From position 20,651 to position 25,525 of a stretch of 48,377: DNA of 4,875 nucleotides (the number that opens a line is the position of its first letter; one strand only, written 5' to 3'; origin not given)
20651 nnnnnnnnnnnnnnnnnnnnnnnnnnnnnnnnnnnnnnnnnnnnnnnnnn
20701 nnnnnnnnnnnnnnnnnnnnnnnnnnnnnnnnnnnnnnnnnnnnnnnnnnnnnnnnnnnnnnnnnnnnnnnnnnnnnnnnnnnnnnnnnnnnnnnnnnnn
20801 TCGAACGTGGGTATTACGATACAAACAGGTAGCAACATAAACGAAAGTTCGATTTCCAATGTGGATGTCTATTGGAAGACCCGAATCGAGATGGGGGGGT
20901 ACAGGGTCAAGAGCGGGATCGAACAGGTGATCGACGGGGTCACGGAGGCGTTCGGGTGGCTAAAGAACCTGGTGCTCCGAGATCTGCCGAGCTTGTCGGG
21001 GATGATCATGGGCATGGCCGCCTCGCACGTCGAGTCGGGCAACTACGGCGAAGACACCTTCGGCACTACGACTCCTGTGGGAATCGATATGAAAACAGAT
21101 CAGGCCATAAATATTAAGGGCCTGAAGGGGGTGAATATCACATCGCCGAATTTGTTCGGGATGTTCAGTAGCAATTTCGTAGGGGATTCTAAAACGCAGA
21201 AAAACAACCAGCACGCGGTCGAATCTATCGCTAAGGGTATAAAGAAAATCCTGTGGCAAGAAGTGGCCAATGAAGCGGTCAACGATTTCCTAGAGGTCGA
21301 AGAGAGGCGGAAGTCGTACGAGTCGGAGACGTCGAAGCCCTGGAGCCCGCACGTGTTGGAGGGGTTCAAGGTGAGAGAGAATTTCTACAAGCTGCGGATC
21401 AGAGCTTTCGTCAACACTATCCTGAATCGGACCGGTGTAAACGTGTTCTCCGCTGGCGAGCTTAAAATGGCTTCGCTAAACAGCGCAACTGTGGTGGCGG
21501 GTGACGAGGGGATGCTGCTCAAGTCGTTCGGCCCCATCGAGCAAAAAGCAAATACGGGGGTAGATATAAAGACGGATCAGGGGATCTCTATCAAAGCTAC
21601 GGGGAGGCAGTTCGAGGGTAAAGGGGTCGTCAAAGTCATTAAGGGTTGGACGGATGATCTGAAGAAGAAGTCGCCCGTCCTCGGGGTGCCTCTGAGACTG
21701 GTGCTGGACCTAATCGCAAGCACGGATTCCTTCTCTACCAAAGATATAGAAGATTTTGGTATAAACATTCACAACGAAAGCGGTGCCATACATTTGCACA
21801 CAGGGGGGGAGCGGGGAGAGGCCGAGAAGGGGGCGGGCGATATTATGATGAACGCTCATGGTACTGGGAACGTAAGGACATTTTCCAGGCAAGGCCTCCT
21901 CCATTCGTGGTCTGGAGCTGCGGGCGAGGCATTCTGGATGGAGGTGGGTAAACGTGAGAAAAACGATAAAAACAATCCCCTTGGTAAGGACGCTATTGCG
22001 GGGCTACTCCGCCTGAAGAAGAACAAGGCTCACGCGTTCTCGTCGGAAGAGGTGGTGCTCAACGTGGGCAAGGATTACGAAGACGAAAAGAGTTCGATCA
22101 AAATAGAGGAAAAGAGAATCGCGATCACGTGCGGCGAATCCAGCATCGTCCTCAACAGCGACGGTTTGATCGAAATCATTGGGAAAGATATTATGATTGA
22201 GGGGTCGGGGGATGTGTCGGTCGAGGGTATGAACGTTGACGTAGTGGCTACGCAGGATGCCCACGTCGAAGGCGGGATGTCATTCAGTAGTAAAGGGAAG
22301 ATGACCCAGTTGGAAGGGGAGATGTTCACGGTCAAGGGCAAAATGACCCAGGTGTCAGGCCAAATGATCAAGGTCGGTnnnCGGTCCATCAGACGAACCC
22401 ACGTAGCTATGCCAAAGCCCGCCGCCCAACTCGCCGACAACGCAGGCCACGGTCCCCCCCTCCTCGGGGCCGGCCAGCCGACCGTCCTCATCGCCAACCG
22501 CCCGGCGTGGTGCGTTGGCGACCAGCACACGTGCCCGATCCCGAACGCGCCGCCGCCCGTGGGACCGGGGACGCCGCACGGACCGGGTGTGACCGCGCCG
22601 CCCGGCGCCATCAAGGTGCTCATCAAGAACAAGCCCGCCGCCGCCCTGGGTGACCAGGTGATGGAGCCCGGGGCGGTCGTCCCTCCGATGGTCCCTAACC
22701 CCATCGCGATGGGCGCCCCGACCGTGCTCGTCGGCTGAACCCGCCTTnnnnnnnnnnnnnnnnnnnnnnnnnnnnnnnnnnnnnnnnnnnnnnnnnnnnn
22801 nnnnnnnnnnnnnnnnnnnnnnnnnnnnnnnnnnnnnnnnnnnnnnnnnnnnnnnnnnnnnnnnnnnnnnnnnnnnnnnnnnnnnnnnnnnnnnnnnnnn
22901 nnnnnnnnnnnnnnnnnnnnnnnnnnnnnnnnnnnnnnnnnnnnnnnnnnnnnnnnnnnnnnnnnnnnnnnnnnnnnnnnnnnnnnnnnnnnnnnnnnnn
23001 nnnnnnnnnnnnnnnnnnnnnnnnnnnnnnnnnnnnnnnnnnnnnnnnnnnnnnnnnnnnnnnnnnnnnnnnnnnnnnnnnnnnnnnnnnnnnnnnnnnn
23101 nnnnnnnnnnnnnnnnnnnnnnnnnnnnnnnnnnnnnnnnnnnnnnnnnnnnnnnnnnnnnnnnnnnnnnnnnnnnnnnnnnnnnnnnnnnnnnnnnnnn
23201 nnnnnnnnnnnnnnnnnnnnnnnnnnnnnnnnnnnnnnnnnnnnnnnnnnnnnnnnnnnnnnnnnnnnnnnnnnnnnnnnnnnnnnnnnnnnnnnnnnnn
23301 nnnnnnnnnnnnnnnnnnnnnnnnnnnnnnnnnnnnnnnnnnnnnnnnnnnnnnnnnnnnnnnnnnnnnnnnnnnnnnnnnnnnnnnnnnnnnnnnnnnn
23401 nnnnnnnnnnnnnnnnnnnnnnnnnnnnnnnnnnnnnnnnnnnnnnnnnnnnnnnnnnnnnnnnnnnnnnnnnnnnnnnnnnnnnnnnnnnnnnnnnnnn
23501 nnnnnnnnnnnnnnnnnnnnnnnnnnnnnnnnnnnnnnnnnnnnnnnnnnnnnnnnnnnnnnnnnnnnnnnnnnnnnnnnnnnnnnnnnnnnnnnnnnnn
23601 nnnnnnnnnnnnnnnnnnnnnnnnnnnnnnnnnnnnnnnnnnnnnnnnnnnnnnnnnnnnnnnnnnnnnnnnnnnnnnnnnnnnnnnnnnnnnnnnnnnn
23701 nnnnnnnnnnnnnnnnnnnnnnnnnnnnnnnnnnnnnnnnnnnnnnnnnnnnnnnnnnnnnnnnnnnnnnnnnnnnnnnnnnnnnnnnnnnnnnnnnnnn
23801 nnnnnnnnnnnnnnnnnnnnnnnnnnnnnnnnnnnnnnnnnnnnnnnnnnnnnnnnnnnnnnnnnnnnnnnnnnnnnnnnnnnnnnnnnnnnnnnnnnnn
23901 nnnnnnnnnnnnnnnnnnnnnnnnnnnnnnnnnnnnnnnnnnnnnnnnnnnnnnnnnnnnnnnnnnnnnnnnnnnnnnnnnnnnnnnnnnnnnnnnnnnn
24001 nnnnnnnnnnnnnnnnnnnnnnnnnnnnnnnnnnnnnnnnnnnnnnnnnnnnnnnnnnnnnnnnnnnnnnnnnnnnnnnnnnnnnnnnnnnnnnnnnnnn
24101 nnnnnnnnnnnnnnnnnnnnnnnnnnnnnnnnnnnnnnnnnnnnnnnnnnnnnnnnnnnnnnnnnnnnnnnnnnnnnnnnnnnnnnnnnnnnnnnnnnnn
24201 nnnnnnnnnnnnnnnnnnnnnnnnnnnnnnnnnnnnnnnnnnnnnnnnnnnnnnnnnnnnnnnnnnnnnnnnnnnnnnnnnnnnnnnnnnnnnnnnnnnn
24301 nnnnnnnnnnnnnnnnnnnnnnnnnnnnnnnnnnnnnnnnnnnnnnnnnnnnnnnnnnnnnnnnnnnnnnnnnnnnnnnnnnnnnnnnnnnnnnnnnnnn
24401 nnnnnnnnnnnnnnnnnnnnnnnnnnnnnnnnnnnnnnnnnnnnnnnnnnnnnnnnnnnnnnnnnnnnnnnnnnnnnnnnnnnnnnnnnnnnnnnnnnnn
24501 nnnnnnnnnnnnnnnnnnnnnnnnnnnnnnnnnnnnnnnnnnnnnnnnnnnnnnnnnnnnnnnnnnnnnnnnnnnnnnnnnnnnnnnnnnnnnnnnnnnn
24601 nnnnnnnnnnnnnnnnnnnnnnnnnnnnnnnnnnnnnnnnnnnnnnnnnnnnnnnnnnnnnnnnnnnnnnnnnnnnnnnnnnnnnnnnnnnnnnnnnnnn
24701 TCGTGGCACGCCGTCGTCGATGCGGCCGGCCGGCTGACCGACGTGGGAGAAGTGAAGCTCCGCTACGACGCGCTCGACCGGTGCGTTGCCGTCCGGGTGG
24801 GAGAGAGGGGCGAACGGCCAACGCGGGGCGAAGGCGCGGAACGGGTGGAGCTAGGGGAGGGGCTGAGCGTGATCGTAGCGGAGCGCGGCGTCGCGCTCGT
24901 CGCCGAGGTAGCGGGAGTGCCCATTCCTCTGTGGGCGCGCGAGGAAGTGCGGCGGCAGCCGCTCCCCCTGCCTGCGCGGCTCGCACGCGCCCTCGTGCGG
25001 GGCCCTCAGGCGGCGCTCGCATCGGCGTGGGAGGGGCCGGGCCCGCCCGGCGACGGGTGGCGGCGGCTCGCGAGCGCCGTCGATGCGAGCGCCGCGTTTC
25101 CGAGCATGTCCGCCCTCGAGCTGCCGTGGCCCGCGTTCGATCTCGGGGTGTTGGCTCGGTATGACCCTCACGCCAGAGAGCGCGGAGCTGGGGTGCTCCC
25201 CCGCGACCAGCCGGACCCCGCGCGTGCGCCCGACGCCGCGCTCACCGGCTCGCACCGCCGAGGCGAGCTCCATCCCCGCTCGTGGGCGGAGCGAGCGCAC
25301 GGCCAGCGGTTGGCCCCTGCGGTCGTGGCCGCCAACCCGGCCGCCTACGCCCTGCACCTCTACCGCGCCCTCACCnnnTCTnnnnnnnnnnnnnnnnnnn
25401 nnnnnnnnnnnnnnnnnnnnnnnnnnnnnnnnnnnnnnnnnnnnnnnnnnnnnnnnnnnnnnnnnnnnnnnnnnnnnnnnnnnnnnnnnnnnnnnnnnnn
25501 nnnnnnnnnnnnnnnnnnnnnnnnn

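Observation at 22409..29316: Five-gene translationally coupled module PAAR / Rhs / pentapeptide / DUF2169 / fused sheath paralog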

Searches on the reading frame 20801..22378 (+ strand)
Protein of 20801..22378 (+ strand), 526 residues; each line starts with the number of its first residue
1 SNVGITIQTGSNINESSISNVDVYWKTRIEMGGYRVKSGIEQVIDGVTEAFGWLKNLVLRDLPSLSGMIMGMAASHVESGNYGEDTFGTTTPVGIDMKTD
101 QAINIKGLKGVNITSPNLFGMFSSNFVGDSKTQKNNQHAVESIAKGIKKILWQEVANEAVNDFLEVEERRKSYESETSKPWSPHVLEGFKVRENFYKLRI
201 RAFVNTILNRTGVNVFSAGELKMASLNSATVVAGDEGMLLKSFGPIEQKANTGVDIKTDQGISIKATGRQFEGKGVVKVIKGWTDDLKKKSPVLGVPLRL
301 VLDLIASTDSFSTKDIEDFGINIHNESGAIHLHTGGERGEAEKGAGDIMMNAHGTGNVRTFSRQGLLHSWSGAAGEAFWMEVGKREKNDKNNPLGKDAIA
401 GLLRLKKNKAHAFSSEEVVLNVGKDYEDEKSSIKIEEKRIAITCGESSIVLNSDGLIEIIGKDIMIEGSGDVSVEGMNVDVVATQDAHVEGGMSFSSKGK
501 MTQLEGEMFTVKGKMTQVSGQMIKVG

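Call 34: search_protein_families(library=pfam, proteins=[window:20801-22378:+], max_evalue=10)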
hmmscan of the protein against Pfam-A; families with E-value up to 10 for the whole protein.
window:20801-22378:+ (526 aa): 2 families
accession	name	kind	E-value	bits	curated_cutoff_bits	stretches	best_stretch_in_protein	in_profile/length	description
PF11546.13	CompInhib_SCIN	-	0.088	13.3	23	1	11-41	57-87/114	Staphylococcal complement inhibitor SCIN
PF10106.14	DUF2345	-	0.4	10.9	30.7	0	213-273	89-149/151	Uncharacterized protein conserved in bacteria (DUF2345)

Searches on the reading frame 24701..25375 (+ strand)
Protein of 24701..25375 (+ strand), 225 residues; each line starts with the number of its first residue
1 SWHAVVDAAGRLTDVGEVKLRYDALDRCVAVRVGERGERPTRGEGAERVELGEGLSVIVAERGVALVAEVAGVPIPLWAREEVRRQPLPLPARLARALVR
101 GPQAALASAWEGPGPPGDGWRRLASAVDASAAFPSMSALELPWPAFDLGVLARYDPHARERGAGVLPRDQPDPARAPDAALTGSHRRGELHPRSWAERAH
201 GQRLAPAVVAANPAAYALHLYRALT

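Call 34: search_protein_families(library=pfam, proteins=[window:24701-25375:+], max_evalue=10)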
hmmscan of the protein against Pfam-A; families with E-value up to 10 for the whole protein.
window:24701-25375:+ (225 aa): 1 family
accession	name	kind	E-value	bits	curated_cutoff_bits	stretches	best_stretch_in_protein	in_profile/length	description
PF05593.20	RHS_repeat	-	0.011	16.5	22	1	7-32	2-32/38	RHS Repeat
